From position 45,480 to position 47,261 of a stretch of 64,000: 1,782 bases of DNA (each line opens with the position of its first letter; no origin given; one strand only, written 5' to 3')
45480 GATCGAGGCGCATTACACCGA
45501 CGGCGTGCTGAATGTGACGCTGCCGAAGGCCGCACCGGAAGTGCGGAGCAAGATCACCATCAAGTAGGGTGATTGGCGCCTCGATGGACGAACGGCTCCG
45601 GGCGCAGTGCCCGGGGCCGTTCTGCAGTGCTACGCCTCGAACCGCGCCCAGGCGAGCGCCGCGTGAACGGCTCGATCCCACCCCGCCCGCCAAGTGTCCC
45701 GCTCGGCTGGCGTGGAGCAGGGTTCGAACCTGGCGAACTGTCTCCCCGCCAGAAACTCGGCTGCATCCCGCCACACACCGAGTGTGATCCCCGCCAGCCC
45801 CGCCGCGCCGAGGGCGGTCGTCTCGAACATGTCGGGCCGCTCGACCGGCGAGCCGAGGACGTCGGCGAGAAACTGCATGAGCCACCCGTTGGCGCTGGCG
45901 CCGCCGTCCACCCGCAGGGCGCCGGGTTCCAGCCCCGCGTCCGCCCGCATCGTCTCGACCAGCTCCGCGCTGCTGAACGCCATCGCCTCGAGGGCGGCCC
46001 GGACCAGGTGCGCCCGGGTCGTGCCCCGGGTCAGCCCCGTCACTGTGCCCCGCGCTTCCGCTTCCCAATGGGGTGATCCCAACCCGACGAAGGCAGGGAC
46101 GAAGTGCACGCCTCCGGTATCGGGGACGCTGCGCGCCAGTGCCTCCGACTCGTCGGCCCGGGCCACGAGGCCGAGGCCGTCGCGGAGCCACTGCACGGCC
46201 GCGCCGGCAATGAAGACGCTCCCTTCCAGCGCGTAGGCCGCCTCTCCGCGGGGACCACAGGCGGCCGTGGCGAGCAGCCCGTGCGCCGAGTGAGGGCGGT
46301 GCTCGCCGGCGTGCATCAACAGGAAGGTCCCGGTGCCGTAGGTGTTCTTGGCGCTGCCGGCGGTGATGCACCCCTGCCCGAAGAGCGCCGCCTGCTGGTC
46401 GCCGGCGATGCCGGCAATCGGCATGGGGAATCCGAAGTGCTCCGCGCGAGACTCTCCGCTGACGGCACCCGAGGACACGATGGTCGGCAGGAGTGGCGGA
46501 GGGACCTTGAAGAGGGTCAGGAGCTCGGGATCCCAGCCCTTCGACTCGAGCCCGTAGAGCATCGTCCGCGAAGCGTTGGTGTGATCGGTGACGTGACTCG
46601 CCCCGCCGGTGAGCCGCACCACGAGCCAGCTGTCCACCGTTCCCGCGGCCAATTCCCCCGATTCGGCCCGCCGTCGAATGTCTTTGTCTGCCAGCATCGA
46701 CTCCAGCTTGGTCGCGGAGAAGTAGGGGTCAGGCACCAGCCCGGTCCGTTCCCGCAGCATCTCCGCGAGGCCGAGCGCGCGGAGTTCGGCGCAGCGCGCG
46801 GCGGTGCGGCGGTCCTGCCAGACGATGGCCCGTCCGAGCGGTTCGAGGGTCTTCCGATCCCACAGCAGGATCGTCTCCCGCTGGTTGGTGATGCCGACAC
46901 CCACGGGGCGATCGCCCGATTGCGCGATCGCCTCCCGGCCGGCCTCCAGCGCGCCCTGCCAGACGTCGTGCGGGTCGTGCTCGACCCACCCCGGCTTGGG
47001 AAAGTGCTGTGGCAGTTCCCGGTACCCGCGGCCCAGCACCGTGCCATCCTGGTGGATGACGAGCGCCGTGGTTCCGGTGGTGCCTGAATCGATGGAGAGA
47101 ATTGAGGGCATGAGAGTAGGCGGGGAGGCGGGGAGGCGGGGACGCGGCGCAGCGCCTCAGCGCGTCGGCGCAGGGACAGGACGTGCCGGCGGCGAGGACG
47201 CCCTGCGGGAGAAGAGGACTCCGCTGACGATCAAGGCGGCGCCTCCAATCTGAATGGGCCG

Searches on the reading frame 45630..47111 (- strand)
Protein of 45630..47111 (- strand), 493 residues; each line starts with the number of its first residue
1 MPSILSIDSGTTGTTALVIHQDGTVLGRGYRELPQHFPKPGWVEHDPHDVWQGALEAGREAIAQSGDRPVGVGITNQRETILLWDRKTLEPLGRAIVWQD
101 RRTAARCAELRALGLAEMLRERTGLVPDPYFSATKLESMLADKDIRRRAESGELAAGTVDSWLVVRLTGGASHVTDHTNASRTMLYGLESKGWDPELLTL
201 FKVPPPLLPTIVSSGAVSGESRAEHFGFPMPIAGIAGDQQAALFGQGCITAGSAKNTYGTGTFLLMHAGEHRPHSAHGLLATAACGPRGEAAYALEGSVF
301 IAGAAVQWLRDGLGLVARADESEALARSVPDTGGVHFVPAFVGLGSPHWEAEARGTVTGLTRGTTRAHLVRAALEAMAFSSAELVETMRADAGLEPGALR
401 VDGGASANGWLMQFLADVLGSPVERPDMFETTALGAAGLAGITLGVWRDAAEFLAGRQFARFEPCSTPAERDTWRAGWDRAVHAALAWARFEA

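Call 66: search_protein_families(library=pfam, proteins=[window:45630-47111:-], max_evalue=0.00001)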
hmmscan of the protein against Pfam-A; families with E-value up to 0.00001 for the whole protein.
window:45630-47111:- (493 aa): 2 families
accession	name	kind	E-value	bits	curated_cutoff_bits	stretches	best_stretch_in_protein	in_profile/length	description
PF00370.27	FGGY_N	-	3e-60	204.3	28.8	1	4-245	2-245/245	FGGY family of carbohydrate kinases, N-terminal domain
PF02782.22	FGGY_C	-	1.2e-41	143.2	27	1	255-443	2-197/198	FGGY family of carbohydrate kinases, C-terminal domain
